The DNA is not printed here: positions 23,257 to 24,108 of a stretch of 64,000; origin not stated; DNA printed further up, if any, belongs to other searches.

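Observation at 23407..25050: Translationally coupled BBOX-like 2OG oxygenase and HD-domain protein: a TmpA/TmpB-type oxidative C-P cleavage pair, or a variant with a new substrate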

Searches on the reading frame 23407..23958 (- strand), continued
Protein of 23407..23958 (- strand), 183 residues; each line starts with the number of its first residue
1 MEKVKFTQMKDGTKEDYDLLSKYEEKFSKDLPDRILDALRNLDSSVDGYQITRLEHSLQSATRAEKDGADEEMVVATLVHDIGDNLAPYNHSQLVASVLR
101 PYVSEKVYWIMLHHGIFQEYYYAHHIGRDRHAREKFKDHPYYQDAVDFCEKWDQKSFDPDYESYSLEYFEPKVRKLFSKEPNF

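Call 60: search_protein_families(library=pfam, proteins=[L021:8622-10172:-, L021:10169-11347:-, L021:11472-12110:+, L021:12115-12927:-, L021:12860-14806:-, L054:4087-4794:-, L054:4553-5608:-, L054:5536-6633:-, L019:3605-4840:-, L019:1984-3603:-], max_evalue=0.00001)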
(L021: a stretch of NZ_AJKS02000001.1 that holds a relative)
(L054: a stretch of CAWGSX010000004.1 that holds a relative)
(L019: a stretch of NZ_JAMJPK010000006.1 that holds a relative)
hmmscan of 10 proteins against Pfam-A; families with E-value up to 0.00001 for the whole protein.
L021:8622-10172:- (516 aa): 1 family
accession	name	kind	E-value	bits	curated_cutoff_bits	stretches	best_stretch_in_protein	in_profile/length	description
PF07690.21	MFS_1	-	2.9e-43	148.6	33.4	1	28-421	2-346/347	Major Facilitator Superfamily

L021:10169-11347:- (392 aa): 3 families
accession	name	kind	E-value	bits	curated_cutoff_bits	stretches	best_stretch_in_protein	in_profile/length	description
PF00529.27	CusB_dom_1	-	5.8e-15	55.8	26.5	1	47-357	12-84/89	Cation efflux system protein CusB domain 1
PF16576.10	HlyD_D23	-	5.7e-14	52.3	30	1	121-310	68-187/214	Barrel-sandwich domain of CusB or HlyD membrane-fusion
PF13437.12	HlyD_3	-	2.5e-13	51.1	22.2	1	234-313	2-82/106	HlyD family secretion protein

L021:11472-12110:+ (212 aa): 2 families
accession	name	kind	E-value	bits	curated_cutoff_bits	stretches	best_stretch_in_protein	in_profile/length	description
PF14246.11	TetR_C_7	-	6.5e-28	97.5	22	1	94-208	1-115/119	AefR-like transcriptional repressor, C-terminal domain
PF00440.29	TetR_N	-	4.1e-15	55.7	24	1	24-70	1-47/47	Bacterial regulatory proteins, tetR family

L021:12115-12927:- (270 aa): 1 family
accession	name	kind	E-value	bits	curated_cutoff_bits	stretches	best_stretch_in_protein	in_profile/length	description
PF00072.30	Response_reg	-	1.4e-24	86.8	30.2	1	35-146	1-110/111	Response regulator receiver domain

L021:12860-14806:- (648 aa): 5 families
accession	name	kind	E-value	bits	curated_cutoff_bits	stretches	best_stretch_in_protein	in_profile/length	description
PF17203.10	sCache_3_2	-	4.3e-29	101.8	28.4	1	136-271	1-133/140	Single cache domain 3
PF02518.31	HATPase_c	-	1.8e-21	77.1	26.4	1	535-638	5-110/111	Histidine kinase-, DNA gyrase B-, and HSP90-like ATPase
PF14501.12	HATPase_c_5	-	1.3e-09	38.3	22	1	535-623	5-90/102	GHKL domain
PF00989.32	PAS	-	1.4e-08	35.1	22.6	1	319-424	1-112/113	PAS fold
PF08448.16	PAS_4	-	8.5e-06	26.4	23.1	0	326-427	2-107/110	PAS fold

L054:4087-4794:- (235 aa): 1 family
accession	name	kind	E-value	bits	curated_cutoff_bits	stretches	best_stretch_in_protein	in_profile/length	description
PF13548.11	DUF4126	-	7.5e-48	163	27.5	1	47-220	1-175/175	Domain of unknown function (DUF4126)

L054:4553-5608:- (351 aa): 0 families

L054:5536-6633:- (365 aa): 1 family
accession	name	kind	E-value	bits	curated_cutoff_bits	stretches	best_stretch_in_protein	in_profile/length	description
PF00155.27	Aminotran_1_2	-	3.2e-48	165.2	19.7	1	38-361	4-361/361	Aminotransferase class I and II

L019:3605-4840:- (411 aa): 2 families
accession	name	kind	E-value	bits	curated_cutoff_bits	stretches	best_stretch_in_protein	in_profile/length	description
PF13378.12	MR_MLE_C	-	2.2e-61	207.8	29.4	1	150-373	4-218/219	Enolase C-terminal domain-like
PF02746.21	MR_MLE_N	-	5.5e-10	39.9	22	1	23-118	28-117/117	Mandelate racemase / muconate lactonizing enzyme, N-terminal domain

L019:1984-3603:- (539 aa): 2 families
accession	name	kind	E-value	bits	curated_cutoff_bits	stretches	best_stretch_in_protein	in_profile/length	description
PF00732.25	GMC_oxred_N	-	6.5e-55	186.7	23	1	4-296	1-217/218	GMC oxidoreductase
PF05199.19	GMC_oxred_C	-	1.2e-42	146.2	24.6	1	392-526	1-139/139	GMC oxidoreductase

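Call 75: search_protein_families(library=pfam, proteins=[L024:4999-6381:+, L024:7550-7999:+, L024:8572-9039:-, L064:3520-5049:-], max_evalue=0.0001)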
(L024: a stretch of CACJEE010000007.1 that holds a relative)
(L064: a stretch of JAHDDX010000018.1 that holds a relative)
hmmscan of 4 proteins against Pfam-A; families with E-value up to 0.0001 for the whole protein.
L024:4999-6381:+ (460 aa): 1 family
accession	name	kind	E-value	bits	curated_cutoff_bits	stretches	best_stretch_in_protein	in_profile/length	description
PF00202.27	Aminotran_3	-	9.4e-91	304.9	30.5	1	33-443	12-403/403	Aminotransferase class-III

L024:7550-7999:+ (149 aa): 5 families
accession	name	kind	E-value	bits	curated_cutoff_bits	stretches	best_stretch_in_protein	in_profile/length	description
PF00583.31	Acetyltransf_1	-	2.5e-14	54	20.7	1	19-133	4-113/116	Acetyltransferase (GNAT) family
PF13508.13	Acetyltransf_7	-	1.8e-10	41.5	27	1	49-137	3-83/84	Acetyltransferase (GNAT) domain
PF13673.13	Acetyltransf_10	-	1e-09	38.9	23.6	1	38-140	20-111/128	Acetyltransferase (GNAT) domain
PF08445.16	FR47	-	1.2e-06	28.9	22.1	1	81-143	23-84/86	FR47-like protein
PF14542.12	Acetyltransf_CG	-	9.8e-05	22.9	30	0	77-122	22-67/80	GCN5-related N-acetyl-transferase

L024:8572-9039:- (155 aa): 1 family
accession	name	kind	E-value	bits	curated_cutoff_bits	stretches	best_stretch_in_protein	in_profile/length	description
PF13279.12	4HBT_2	-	2.4e-20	73.6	25.5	1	10-125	1-116/122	Thioesterase-like superfamily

L064:3520-5049:- (509 aa): 1 family
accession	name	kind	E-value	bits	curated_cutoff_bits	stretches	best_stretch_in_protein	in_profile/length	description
PF06253.16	MTTB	-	4.4e-213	708.2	25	1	4-503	2-498/500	Trimethylamine methyltransferase (MTTB)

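Call 77: search_protein_families(library=pfam, proteins=[L047:4013-5197:+, L047:5194-5952:+, L047:6102-7121:+, L047:7209-7970:+, L047:8551-9387:+, L047:9405-10136:-, L051:5200-7008:+, L051:7186-7965:+, L051:8572-9555:-, L051:9561-10640:-], max_evalue=0.0001)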
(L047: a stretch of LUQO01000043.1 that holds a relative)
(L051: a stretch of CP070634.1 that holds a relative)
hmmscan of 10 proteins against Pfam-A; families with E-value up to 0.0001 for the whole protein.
L047:4013-5197:+ (394 aa): 1 family
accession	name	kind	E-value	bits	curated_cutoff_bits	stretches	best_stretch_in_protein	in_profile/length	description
PF00155.27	Aminotran_1_2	-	3.9e-58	197.8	19.7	1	55-379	2-359/361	Aminotransferase class I and II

L047:5194-5952:+ (252 aa): 2 families
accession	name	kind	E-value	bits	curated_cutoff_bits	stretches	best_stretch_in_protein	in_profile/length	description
PF17645.6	Amdase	-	1.7e-25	90.5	25.9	1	16-242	1-222/228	Arylmalonate decarboxylase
PF01177.27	Asp_Glu_race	-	1.1e-06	29.1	31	0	192-228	174-208/211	Asp/Glu/Hydantoin racemase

L047:6102-7121:+ (339 aa): 3 families
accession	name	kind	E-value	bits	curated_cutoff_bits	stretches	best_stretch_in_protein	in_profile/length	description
PF16884.10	ADH_N_2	-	7.3e-41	138.9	31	1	7-114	1-108/108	N-terminal domain of oxidoreductase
PF00107.32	ADH_zinc_N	-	4.1e-22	78.9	31.8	1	159-296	1-127/129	Zinc-binding dehydrogenase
PF13602.12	ADH_zinc_N_2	-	2.3e-14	54.9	27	1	192-336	1-134/134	Zinc-binding dehydrogenase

L047:7209-7970:+ (253 aa): 1 family
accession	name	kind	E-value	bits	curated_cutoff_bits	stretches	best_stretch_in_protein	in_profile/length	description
PF00596.27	Aldolase_II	-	3.2e-39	135.2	22.2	1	21-202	2-183/183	Class II Aldolase and Adducin N-terminal domain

L047:8551-9387:+ (278 aa): 1 family
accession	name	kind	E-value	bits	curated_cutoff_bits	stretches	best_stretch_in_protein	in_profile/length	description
PF05721.19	PhyH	-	4.4e-27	96.2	22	1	71-213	61-212/213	Phytanoyl-CoA dioxygenase (PhyH)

L047:9405-10136:- (243 aa): 1 family
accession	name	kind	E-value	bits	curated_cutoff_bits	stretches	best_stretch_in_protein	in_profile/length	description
PF13367.11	PrsW-protease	-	6.1e-29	101.4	23.5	1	32-224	5-192/196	PrsW family intramembrane metalloprotease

L051:5200-7008:+ (602 aa): 0 families

L051:7186-7965:+ (259 aa): 1 family
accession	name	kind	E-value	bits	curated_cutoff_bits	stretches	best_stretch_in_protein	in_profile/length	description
PF00596.27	Aldolase_II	-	5.9e-45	153.8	22.2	1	23-207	2-183/183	Class II Aldolase and Adducin N-terminal domain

L051:8572-9555:- (327 aa): 1 family
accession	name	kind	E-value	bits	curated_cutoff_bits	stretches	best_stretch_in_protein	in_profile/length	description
PF01963.22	TraB_PrgY_gumN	-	2.2e-60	205.2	26.8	1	61-325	1-263/263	TraB/PrgY/gumN family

L051:9561-10640:- (359 aa): 0 families

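Call 85: find_encoding_contigs(protein=P0064, flank=10000, max_places=8)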
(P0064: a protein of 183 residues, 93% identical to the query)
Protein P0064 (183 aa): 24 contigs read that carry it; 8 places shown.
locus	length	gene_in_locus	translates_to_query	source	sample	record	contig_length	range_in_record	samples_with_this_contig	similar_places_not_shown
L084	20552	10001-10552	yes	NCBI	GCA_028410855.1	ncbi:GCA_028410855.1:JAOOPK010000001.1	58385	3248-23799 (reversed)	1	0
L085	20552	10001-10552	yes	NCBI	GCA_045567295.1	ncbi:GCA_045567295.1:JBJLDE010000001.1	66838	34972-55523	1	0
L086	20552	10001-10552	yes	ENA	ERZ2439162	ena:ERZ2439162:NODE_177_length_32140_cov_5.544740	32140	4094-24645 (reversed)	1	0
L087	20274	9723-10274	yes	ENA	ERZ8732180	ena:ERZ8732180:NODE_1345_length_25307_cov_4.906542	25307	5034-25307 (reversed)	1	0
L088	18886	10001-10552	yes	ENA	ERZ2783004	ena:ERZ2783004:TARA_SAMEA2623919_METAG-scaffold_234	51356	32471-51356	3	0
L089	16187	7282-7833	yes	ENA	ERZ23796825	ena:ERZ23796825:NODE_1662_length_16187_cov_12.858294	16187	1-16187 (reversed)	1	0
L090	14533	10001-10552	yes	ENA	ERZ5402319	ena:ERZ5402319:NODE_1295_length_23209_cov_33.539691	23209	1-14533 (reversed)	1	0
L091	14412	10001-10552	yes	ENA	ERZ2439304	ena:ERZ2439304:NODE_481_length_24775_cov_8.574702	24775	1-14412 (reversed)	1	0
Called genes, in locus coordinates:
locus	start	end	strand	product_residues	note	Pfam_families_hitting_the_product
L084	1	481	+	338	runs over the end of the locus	PF04069:OpuAC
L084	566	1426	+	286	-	PF00528:BPD_transp_1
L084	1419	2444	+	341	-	PF00005:ABC_tran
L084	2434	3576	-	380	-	PF06155:GBBH-like_N, PF02668:TauD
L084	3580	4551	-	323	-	PF02737:3HCDH_N, PF03446:NAD_binding_2 (faint), PF03807:F420_oxidored (faint), PF00725:3HCDH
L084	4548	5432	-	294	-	PF05853:BKACE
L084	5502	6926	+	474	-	PF00171:Aldedh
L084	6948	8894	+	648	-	PF00501:AMP-binding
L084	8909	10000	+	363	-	PF02668:TauD, PF08943:CsiD (faint)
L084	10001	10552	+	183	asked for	-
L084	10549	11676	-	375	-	PF00108:Thiolase_N (weak), PF08545:ACP_syn_III, PF08541:ACP_syn_III_C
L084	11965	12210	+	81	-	PF01541:GIY-YIG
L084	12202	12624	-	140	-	-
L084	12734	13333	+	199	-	PF13759:2OG-FeII_Oxy_5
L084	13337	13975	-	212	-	PF01300:Sua5_yciO_yrdC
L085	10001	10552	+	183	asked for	-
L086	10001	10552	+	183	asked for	-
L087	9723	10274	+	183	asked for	-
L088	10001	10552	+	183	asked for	-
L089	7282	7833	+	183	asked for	-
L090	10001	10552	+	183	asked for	-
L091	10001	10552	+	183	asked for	-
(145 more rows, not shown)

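Call 89: find_related_loci(query=A3, collection=metagenome_contigs, flank=8000)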
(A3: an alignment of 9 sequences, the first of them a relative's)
Query A3 (370 aa) in metagenome_contigs; peptide patterns used: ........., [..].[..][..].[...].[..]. (x = any residue, [..] = any of these).
600 stretches matched a pattern (row limit reached: there are more); 588 encode a relative of the query (tblastn E <= 1e-3); the best 80 are kept; 80 distinct loci.
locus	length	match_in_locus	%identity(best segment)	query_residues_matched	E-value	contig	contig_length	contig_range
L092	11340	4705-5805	62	1-367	3e-163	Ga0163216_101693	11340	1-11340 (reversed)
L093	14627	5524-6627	53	1-367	2e-127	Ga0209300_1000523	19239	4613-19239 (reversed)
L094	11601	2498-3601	51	1-368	7e-125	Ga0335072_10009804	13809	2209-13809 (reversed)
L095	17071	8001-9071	52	1-357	2e-125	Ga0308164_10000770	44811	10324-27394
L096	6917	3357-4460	50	1-368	1e-122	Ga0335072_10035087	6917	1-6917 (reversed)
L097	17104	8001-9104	52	1-368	8e-120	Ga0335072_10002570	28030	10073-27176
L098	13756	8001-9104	50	1-368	9e-120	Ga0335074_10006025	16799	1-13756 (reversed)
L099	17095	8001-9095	52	1-365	2e-119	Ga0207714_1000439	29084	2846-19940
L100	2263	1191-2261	51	1-355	9e-121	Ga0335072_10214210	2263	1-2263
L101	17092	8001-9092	47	1-364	9e-114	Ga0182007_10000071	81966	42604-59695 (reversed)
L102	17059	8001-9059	48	15-369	8e-109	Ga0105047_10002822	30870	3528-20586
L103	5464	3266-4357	46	1-366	1e-108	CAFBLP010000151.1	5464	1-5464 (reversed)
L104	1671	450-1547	45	1-366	9e-109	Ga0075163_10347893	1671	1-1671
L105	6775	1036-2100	44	15-369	6e-100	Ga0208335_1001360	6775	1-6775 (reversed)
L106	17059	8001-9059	46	13-366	2e-99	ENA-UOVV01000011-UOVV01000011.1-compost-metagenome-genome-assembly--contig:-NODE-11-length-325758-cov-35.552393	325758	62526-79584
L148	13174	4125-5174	41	23-370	8e-88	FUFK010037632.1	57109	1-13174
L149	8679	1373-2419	39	24-370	4e-88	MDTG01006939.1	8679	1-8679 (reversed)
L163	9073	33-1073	40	25-370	9e-87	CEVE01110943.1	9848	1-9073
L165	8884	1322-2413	39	11-370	1e-86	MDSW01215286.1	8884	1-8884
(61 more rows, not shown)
